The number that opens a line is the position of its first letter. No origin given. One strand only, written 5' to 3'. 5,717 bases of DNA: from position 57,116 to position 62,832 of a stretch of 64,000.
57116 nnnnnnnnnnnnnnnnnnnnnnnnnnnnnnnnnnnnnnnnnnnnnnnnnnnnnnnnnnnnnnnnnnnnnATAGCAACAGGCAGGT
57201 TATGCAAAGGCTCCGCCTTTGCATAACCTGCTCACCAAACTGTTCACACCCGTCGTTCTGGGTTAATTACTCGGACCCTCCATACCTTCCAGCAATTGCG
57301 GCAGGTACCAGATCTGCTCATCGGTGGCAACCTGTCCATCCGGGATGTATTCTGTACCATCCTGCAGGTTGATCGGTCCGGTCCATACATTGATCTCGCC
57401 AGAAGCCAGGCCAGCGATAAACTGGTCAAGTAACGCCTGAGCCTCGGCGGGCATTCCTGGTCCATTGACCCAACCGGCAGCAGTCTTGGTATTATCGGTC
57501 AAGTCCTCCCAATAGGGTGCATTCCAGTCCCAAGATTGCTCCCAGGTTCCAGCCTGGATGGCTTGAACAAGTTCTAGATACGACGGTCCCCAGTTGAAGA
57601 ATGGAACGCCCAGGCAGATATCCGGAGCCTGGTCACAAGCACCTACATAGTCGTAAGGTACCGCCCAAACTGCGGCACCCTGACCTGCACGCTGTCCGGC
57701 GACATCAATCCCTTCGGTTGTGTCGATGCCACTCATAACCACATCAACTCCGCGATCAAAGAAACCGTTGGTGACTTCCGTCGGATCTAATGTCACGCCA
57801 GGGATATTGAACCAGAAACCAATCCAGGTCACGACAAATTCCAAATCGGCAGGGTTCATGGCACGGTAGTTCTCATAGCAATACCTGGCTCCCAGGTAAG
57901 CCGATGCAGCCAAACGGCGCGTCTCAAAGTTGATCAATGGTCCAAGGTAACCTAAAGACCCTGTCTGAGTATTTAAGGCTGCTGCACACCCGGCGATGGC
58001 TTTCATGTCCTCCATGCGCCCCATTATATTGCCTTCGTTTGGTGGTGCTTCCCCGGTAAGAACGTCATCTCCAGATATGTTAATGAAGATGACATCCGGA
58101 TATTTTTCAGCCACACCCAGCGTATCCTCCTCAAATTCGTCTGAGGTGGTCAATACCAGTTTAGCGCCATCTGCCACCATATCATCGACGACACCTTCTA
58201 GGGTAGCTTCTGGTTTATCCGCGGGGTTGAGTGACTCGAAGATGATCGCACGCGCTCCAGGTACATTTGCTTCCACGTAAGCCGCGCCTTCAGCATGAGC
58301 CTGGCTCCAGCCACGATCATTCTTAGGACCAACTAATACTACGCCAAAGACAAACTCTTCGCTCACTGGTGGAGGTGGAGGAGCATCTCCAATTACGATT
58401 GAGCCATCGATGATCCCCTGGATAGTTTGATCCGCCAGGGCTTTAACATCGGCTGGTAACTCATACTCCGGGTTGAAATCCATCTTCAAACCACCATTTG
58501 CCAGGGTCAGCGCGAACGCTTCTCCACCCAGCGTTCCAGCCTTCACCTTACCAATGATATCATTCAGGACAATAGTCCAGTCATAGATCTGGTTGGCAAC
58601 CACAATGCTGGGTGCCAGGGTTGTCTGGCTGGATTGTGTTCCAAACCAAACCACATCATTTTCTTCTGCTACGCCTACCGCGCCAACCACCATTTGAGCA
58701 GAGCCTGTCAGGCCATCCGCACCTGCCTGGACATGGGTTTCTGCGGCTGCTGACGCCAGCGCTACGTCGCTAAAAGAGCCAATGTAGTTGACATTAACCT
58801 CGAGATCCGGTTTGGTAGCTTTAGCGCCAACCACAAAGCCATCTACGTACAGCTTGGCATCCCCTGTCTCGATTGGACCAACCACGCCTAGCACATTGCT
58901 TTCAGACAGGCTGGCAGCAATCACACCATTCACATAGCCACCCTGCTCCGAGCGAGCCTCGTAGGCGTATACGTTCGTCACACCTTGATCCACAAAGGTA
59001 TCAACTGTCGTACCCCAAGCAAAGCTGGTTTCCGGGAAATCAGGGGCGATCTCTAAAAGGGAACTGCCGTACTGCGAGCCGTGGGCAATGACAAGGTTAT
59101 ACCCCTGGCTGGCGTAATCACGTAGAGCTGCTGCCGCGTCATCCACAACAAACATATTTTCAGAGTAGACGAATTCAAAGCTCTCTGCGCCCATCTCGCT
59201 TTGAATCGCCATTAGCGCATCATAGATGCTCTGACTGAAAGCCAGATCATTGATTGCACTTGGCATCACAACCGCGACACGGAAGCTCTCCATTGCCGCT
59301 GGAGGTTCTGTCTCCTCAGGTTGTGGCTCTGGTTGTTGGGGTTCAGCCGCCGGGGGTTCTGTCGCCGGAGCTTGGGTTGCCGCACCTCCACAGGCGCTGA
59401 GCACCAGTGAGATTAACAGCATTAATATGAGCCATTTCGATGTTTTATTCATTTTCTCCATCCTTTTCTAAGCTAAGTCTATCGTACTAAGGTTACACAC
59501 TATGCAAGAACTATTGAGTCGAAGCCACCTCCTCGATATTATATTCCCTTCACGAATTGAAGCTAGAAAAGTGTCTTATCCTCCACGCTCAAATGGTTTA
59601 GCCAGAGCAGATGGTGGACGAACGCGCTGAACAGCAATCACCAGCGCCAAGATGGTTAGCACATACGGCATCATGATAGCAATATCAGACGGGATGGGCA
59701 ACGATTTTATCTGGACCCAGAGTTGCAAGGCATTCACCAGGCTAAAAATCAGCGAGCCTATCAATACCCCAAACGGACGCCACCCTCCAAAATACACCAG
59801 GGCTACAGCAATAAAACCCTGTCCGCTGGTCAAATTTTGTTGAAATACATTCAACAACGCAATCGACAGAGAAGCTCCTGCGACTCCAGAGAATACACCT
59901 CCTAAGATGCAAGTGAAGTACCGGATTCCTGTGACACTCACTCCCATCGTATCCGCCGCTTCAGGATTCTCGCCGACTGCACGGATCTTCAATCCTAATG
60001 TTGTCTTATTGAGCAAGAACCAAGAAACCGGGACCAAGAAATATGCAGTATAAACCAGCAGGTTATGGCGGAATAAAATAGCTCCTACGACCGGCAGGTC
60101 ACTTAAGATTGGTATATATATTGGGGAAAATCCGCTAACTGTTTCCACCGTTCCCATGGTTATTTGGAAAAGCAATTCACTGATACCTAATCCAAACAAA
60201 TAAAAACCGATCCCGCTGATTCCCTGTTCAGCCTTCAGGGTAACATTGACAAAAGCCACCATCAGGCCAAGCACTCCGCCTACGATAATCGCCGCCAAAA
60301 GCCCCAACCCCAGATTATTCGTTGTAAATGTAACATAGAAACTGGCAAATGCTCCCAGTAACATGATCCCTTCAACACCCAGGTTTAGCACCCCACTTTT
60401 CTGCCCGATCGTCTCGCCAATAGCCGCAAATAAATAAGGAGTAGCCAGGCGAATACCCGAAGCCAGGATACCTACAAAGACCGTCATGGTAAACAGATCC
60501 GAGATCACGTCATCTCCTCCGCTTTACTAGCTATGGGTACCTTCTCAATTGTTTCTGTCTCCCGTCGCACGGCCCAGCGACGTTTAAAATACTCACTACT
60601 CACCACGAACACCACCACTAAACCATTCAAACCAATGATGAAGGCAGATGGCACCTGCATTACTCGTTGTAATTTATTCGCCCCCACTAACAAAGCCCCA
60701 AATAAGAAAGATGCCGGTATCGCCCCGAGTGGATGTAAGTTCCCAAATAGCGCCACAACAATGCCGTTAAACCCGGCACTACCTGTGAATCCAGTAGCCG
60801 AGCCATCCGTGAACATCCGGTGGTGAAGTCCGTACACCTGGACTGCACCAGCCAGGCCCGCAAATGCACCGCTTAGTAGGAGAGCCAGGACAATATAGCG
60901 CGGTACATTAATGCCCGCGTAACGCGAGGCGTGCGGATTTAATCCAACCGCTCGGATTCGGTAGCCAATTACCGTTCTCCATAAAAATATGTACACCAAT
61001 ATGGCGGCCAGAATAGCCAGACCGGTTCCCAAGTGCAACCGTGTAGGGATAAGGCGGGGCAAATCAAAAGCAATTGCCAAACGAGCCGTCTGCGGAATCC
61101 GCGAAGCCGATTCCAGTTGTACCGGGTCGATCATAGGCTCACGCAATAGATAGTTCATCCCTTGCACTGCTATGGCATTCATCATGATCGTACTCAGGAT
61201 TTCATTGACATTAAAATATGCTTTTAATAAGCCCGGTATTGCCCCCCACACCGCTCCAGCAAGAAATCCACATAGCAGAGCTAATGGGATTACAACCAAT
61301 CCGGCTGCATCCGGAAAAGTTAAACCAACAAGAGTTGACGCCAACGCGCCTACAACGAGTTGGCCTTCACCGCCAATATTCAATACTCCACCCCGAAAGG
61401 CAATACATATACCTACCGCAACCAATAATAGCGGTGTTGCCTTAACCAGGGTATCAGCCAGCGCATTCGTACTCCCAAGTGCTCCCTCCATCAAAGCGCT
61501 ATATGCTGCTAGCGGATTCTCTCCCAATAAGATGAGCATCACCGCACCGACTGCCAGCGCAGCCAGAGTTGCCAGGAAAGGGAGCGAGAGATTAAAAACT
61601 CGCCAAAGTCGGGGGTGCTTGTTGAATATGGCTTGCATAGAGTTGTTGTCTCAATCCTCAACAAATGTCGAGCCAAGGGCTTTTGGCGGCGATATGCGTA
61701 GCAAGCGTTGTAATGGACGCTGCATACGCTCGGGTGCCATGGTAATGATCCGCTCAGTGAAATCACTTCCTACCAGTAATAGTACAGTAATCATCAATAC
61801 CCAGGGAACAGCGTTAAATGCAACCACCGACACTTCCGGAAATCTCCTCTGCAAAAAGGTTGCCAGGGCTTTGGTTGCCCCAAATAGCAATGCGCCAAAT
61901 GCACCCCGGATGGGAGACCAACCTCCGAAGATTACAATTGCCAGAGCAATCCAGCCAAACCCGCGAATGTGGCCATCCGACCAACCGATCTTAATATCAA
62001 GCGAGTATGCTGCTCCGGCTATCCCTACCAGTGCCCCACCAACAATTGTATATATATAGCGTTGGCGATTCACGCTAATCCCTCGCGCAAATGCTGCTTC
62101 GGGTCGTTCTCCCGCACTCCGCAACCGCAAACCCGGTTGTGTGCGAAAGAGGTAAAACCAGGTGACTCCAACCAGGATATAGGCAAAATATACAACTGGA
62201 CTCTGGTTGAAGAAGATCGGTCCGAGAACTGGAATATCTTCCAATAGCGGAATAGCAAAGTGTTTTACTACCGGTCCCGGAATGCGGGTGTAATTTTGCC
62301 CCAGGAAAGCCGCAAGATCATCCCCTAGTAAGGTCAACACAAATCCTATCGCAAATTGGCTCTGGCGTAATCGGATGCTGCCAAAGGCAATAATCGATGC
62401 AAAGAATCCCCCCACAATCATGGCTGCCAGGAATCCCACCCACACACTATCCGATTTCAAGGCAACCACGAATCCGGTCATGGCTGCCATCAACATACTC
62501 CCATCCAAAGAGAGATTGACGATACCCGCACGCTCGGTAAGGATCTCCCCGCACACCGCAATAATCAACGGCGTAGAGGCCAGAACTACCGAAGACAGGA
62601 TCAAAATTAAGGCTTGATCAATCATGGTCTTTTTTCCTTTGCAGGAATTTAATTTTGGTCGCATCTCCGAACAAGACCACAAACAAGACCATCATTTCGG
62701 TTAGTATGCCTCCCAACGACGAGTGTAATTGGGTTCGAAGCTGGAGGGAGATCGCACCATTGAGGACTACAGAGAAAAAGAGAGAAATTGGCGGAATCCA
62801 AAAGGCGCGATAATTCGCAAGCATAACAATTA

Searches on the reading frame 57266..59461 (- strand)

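Call 51: search_protein_families(library=pfam, proteins=[window:57266-59461:-], max_evalue=0.00001)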
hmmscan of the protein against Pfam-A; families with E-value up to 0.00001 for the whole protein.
window:57266-59461:- (732 aa): 1 family
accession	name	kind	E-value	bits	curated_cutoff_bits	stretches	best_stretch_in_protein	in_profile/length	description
PF02608.20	Bmp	-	6.2e-50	170.3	24.1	2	61-349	3-290/301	ABC transporter substrate-binding protein PnrA-like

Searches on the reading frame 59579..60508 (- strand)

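Call 51: search_protein_families(library=pfam, proteins=[window:59579-60508:-], max_evalue=0.00001)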
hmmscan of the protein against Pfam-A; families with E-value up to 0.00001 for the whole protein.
window:59579-60508:- (310 aa): 1 family
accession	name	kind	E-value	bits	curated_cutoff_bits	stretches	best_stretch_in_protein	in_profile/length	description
PF02653.21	BPD_transp_2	-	3.1e-41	141.7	26.8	1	15-289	2-269/269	Branched-chain amino acid transport system / permease component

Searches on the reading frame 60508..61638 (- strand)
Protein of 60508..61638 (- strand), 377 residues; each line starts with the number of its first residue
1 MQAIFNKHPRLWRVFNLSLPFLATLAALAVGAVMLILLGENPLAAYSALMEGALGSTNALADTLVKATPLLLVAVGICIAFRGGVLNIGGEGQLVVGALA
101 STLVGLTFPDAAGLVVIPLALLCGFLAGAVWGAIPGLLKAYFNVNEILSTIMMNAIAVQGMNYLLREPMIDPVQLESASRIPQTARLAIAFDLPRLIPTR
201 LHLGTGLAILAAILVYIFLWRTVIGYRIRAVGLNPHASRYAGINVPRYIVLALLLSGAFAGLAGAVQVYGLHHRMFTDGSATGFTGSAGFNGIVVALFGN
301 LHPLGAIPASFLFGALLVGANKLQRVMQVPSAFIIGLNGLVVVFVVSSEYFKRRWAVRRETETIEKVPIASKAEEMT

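Call 51: search_protein_families(library=pfam, proteins=[window:60508-61638:-], max_evalue=0.00001)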
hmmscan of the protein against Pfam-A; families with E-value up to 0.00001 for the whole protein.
window:60508-61638:- (377 aa): 1 family
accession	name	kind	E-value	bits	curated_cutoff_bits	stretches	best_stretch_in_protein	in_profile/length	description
PF02653.21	BPD_transp_2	-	7.5e-44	150.3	26.8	1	61-325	3-252/269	Branched-chain amino acid transport system / permease component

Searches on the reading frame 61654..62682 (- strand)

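Call 51: search_protein_families(library=pfam, proteins=[window:61654-62682:-], max_evalue=0.00001)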
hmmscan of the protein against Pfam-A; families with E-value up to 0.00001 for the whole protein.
window:61654-62682:- (343 aa): 1 family
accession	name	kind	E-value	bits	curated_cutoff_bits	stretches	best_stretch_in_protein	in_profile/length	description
PF02653.21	BPD_transp_2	-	2.7e-33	115.7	26.8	1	29-301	2-269/269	Branched-chain amino acid transport system / permease component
